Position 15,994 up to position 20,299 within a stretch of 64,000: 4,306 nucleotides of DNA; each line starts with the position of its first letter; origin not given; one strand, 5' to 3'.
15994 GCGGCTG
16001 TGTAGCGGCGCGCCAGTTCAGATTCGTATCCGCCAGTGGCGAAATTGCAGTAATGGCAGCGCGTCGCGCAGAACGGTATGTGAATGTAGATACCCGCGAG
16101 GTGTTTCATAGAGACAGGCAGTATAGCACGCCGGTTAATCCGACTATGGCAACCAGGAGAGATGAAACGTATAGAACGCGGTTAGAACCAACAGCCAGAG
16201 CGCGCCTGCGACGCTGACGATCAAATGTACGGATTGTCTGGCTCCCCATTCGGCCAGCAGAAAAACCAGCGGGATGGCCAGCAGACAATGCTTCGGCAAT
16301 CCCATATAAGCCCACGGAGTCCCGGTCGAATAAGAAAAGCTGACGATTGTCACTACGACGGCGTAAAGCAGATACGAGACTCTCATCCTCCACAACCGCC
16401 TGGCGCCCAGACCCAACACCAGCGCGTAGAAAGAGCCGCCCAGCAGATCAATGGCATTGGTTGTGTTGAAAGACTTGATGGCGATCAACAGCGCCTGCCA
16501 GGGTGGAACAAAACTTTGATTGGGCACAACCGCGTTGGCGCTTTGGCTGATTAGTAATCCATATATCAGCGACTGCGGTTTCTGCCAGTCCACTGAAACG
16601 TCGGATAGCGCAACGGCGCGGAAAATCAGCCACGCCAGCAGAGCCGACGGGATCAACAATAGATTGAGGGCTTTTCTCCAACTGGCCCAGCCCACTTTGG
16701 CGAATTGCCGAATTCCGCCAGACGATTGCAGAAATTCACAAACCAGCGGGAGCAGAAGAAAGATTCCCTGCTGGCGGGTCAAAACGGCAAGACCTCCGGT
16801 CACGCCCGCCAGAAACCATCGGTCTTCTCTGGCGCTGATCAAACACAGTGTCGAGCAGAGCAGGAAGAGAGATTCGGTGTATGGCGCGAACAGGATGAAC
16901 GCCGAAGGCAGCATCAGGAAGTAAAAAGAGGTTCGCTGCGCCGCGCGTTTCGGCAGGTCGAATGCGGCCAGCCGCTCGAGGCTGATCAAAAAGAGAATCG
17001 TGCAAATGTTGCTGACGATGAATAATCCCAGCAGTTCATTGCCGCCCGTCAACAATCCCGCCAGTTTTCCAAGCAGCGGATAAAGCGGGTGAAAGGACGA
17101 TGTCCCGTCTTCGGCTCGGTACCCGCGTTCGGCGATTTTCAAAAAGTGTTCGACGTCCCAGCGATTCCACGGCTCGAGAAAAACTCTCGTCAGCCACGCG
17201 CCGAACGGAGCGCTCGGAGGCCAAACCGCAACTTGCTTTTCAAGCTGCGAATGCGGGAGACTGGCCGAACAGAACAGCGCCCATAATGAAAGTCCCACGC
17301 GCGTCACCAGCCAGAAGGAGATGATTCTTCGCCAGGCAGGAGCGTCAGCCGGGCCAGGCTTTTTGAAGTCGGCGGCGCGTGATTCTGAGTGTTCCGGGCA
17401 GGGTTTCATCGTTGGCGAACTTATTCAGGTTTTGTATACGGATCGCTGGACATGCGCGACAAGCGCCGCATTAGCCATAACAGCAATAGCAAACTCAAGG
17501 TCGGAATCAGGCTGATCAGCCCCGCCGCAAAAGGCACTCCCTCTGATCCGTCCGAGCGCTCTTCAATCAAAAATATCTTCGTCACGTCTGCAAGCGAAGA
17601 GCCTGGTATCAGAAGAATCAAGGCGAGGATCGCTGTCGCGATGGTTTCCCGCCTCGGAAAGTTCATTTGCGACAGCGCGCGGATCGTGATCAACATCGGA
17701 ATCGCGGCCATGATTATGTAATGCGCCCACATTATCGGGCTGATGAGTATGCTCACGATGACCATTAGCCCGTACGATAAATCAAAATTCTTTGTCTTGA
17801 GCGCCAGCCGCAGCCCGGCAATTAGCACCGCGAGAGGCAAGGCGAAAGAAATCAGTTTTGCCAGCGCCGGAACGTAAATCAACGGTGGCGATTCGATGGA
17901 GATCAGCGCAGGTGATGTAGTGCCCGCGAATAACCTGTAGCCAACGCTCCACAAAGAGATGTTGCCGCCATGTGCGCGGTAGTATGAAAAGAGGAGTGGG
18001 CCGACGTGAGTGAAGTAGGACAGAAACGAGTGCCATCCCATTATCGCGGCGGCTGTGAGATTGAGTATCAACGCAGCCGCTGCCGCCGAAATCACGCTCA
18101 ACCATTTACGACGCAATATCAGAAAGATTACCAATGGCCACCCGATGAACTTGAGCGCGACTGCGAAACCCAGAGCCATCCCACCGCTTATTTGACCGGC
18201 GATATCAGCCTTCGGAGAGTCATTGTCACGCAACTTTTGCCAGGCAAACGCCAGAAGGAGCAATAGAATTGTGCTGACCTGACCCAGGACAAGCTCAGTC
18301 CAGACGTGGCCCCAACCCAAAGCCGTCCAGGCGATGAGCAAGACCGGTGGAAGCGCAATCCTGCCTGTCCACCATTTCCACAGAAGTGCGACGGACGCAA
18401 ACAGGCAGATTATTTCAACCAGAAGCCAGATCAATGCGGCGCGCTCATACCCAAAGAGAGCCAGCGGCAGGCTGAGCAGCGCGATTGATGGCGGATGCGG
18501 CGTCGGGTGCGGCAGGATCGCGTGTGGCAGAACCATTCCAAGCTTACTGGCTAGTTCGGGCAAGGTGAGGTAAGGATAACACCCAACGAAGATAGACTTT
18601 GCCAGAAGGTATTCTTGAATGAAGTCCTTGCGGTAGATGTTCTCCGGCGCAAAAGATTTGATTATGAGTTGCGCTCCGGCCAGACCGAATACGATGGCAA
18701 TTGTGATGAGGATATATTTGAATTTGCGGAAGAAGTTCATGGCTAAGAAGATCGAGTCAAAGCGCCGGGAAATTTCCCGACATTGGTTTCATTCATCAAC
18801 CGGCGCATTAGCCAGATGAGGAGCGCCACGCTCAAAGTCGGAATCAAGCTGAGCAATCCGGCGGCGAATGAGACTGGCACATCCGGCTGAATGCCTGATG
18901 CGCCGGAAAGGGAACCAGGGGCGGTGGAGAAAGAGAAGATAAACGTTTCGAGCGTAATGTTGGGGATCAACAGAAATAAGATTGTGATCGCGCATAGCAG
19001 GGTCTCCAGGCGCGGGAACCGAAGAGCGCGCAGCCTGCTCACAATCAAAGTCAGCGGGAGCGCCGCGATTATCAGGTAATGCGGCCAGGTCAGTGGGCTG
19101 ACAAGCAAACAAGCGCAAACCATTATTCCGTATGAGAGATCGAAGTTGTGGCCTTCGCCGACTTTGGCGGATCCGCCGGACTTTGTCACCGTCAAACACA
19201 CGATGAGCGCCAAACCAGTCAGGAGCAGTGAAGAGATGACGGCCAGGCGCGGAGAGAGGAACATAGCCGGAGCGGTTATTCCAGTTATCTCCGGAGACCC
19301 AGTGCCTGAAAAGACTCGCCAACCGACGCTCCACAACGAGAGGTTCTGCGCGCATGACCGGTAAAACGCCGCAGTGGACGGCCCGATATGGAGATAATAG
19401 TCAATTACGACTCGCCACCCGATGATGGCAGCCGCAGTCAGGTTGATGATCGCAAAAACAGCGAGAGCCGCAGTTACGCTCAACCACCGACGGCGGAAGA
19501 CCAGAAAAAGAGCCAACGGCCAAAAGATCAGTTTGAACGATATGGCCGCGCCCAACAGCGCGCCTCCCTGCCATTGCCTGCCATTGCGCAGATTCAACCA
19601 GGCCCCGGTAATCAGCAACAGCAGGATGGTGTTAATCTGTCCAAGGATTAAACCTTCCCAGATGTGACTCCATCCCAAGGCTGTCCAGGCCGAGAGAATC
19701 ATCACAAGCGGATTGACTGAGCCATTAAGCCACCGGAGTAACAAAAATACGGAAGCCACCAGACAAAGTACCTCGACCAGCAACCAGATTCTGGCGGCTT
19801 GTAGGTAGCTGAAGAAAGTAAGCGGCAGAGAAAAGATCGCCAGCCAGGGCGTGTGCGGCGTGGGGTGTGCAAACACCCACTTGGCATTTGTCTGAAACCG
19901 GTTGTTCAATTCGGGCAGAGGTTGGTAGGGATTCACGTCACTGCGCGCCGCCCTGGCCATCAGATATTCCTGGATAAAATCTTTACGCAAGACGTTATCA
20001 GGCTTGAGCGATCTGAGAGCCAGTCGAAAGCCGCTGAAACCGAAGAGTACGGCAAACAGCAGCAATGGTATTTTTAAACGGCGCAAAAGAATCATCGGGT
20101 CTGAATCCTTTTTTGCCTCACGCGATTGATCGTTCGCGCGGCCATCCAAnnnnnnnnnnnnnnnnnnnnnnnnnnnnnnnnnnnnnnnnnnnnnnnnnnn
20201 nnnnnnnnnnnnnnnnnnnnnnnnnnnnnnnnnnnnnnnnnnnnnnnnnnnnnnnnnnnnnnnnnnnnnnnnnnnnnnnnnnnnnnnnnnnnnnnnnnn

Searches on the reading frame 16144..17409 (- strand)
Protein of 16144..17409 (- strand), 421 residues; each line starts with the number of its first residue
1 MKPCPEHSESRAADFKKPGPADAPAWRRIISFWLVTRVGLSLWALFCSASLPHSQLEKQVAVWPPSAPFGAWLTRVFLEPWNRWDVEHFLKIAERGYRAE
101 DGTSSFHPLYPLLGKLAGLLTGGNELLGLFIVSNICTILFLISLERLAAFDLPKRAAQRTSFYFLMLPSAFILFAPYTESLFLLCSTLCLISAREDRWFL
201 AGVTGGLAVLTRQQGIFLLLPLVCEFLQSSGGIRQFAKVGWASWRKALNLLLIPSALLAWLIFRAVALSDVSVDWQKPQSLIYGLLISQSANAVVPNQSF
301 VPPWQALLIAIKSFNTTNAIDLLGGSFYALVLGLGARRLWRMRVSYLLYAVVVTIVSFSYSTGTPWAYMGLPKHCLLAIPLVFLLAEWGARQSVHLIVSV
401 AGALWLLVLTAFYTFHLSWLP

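Call 58: search_protein_families(library=pfam, proteins=[window:16144-17409:-], max_evalue=0.001)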
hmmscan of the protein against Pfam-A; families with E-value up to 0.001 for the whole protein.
window:16144-17409:- (421 aa): 2 families
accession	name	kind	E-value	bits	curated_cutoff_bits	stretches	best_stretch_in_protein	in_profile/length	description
PF04188.19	Mannosyl_trans2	-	4.6e-08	33.3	22.4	1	73-192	50-179/443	Mannosyltransferase (PIG-V)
PF13231.12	PMT_2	-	5.6e-06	27.1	26.1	1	108-260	4-160/160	Dolichyl-phosphate-mannose-protein mannosyltransferase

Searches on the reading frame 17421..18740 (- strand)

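Call 58: search_protein_families(library=pfam, proteins=[window:17421-18740:-], max_evalue=0.001)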
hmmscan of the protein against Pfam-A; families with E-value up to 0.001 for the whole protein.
window:17421-18740:- (439 aa): 1 family
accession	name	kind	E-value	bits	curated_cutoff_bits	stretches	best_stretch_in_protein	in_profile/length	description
PF09594.16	GT87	-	1.6e-19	71.1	25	1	82-335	3-237/237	Glycosyltransferase family 87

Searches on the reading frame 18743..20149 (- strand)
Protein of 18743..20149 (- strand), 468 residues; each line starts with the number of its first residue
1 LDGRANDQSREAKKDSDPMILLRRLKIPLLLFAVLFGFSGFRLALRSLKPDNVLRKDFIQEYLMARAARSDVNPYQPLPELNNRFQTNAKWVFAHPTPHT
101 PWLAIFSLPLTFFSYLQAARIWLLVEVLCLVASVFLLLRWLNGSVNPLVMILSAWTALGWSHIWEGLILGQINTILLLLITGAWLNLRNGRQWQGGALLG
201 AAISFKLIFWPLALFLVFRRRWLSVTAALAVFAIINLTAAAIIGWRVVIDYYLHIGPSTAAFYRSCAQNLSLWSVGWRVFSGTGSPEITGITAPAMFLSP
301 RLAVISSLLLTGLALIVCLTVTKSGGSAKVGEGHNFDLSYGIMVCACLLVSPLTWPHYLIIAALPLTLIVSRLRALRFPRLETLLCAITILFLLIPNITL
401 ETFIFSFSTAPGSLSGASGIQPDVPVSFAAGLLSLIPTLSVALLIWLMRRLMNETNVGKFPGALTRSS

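Call 58: search_protein_families(library=pfam, proteins=[window:18743-20149:-], max_evalue=0.001)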
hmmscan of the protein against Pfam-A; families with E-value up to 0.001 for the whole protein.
window:18743-20149:- (468 aa): 1 family
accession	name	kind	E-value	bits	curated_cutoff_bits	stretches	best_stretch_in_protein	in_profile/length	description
PF09594.16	GT87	-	1.1e-20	74.8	25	1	100-319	4-209/237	Glycosyltransferase family 87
